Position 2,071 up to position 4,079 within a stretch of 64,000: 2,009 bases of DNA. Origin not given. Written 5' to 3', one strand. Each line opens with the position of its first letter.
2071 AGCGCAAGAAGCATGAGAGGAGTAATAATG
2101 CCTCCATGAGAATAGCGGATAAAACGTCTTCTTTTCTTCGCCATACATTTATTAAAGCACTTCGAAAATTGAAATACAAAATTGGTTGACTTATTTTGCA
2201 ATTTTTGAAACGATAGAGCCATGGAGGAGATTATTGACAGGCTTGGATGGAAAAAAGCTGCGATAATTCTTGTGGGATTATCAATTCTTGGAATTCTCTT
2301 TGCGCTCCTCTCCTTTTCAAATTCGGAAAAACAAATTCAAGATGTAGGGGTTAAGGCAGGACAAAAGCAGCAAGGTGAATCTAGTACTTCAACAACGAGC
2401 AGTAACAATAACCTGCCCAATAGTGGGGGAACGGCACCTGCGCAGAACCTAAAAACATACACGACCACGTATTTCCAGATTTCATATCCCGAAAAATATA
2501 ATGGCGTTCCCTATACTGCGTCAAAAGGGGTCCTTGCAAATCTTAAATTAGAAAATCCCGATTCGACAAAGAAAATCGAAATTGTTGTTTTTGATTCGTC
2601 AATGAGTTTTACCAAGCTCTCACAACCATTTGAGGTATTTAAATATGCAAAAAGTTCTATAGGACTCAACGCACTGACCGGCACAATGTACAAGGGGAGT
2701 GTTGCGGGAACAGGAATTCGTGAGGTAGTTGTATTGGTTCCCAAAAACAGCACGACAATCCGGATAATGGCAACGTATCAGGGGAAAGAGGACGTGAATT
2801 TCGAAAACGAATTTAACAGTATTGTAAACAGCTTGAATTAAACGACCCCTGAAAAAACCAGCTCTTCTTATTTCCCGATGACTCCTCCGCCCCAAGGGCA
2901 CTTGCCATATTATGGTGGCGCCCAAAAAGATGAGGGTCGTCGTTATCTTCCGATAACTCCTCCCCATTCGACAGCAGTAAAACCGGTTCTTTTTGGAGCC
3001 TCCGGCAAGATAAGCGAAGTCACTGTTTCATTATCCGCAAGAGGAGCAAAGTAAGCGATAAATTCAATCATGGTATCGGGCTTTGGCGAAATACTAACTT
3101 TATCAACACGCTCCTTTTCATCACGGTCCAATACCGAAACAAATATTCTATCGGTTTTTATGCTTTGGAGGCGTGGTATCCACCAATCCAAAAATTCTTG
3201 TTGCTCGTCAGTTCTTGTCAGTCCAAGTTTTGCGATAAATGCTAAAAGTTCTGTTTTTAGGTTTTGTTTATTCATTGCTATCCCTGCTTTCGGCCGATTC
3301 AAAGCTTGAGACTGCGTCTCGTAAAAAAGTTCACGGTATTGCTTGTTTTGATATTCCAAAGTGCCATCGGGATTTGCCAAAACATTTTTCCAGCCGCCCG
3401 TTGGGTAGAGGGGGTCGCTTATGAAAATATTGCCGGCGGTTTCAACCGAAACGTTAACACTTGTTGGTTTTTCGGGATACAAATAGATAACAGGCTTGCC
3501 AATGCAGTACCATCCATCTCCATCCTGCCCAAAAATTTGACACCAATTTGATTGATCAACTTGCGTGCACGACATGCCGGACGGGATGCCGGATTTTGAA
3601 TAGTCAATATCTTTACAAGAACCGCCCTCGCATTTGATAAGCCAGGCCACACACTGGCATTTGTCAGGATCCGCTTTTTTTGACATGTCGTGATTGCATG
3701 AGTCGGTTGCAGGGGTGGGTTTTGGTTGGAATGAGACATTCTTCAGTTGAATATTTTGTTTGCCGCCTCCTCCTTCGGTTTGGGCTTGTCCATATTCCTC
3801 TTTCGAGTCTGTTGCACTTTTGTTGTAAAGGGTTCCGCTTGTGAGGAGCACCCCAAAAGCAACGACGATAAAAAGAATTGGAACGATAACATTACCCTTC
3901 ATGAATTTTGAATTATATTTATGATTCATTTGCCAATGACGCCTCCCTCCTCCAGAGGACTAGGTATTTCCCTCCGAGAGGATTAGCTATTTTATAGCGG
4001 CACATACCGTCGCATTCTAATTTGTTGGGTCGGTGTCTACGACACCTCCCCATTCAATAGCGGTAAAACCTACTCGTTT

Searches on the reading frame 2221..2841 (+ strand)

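Call 6: search_protein_families(library=pfam, proteins=[window:2221-2841:+], max_evalue=0.1)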
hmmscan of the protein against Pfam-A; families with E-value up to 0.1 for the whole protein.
window:2221-2841:+ (206 aa): 1 family
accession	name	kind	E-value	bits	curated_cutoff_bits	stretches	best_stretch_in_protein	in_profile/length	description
PF18933.6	PsbP_2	-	0.0095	16.4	27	0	57-204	24-181/184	PsbP-like protein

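Call 7: search_protein_families(library=ncbifam, proteins=[window:2221-2841:+], max_evalue=0.1)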
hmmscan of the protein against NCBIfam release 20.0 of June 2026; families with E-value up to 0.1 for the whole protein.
window:2221-2841:+ (206 aa): 0 families

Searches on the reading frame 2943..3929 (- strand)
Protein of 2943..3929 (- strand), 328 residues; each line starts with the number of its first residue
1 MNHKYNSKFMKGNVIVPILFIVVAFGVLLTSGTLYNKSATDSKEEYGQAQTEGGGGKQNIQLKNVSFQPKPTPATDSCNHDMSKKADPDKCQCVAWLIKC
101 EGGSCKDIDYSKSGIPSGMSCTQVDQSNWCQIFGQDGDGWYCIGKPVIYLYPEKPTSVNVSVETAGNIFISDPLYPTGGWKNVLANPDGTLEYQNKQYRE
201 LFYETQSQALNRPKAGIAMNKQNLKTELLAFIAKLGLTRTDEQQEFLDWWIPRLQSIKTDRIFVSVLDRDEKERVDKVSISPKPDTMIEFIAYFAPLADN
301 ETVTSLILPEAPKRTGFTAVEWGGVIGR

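Call 6: search_protein_families(library=pfam, proteins=[window:2943-3929:-], max_evalue=0.1)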
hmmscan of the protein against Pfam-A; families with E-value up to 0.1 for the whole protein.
window:2943-3929:- (328 aa): 0 families

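Call 7: search_protein_families(library=ncbifam, proteins=[window:2943-3929:-], max_evalue=0.1)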
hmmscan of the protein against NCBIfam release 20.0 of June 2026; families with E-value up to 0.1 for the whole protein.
window:2943-3929:- (328 aa): 0 families

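Call 58: find_homologous_proteins(query=window:2943-3929:-, max_evalue=0.001)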
Query window:2943-3929:- (328 aa): 590 proteins with E <= 0.001 among 1497 candidates; the best 120 are listed.
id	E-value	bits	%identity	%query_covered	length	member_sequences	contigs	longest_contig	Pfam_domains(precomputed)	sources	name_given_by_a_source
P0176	2.2e-225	765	100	100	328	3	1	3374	-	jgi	-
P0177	9.7e-194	661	85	100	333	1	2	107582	-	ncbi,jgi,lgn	-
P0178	3.5e-152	524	68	99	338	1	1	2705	-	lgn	-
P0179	1.1e-150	520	70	99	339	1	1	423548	-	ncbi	-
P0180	2.6e-150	518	68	96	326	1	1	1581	-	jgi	jgi:hypothetical protein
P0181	1.2e-146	506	68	98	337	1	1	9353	-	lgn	-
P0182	2.2e-143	496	65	99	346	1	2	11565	-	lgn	-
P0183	9.9e-136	470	61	97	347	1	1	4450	-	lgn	-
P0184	5.9e-130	451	58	98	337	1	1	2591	-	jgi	jgi:hypothetical protein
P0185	7.0e-129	448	60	96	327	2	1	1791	-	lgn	-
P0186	2.1e-124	433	56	100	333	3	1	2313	-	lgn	-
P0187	1.7e-123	430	58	97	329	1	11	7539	-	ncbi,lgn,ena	-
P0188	4.4e-122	426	58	97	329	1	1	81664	-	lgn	-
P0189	2.7e-121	423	56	97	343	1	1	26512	-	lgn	-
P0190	1.0e-120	421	57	98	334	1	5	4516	-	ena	-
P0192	1.3e-120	421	55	97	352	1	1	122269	-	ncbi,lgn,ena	-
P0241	1.2e-72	263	44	96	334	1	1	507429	-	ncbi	-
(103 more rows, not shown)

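Call 68: find_encoding_contigs(protein=P0241, flank=10000, max_places=1)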
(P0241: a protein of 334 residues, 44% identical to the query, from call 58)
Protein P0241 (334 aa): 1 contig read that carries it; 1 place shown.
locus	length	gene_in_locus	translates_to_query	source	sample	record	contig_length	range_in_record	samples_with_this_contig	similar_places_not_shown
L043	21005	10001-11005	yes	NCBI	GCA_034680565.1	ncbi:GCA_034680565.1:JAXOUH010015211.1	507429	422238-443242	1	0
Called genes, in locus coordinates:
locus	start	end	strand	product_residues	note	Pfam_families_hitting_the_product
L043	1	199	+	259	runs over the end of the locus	PF00535:Glycos_transf_2, PF13641:Glyco_tranf_2_3 (weak)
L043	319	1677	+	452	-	PF00232:Glyco_hydro_1, PF00331:Glyco_hydro_10 (faint), PF02449:Glyco_hydro_42 (weak), PF00232:Glyco_hydro_1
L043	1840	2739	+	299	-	PF00892:EamA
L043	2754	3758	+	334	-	PF02449:Glyco_hydro_42 (faint)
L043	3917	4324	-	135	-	PF15919:HicB_lk_antitox (weak), PF21748:UPF0150 (weak), PF05534:HicB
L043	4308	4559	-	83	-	PF07927:HicA_toxin (weak)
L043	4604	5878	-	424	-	PF03551:PadR (faint), PF08461:WHD_RNase_R (faint), PF21476:PF0610-like_N (faint)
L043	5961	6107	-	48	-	-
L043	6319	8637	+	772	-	PF00912:Transgly, PF00905:Transpeptidase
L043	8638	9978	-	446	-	-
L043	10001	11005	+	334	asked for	-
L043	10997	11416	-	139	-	-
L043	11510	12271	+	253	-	PF06482:Endostatin (weak), PF07588:DUF1554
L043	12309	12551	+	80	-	PF00584:SecE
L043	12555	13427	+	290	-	PF02357:NusG, PF00467:KOW (weak)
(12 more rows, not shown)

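Call 69: find_encoding_contigs(protein=P0192, flank=10000, max_places=1)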
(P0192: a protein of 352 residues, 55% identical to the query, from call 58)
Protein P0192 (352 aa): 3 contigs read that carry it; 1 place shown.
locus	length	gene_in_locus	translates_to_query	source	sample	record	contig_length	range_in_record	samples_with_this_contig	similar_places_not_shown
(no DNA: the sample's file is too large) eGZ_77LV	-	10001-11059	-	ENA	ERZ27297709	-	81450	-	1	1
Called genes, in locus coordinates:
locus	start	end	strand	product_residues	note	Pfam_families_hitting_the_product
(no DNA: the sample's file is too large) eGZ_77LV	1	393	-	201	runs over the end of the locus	PF21176:RecR_HhH, PF01751:Toprim, PF13662:Toprim_4, PF21175:RecR_C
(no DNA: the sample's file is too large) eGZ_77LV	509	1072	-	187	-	PF01765:RRF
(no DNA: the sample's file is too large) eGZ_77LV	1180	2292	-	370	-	PF02163:Peptidase_M50, PF13180:PDZ_2, PF00595:PDZ, PF17820:PDZ_6 (weak)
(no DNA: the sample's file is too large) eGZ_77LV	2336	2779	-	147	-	-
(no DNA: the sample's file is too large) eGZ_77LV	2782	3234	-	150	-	PF25025:EF-Ts_N (weak), PF00889:EF_TS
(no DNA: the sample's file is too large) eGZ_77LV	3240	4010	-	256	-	PF00318:Ribosomal_S2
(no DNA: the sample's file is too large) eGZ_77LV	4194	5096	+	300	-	PF00092:VWA, PF13519:VWA_2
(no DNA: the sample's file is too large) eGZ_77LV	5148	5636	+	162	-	-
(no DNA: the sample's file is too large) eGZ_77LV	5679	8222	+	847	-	-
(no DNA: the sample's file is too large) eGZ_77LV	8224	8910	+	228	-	-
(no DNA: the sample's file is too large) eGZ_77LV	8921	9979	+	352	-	-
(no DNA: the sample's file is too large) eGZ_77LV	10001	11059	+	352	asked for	-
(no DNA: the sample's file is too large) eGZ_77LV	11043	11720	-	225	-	-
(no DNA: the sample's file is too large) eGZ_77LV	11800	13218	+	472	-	-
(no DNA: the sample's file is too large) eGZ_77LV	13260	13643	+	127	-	PF05635:23S_rRNA_IVP, PF22296:bAvd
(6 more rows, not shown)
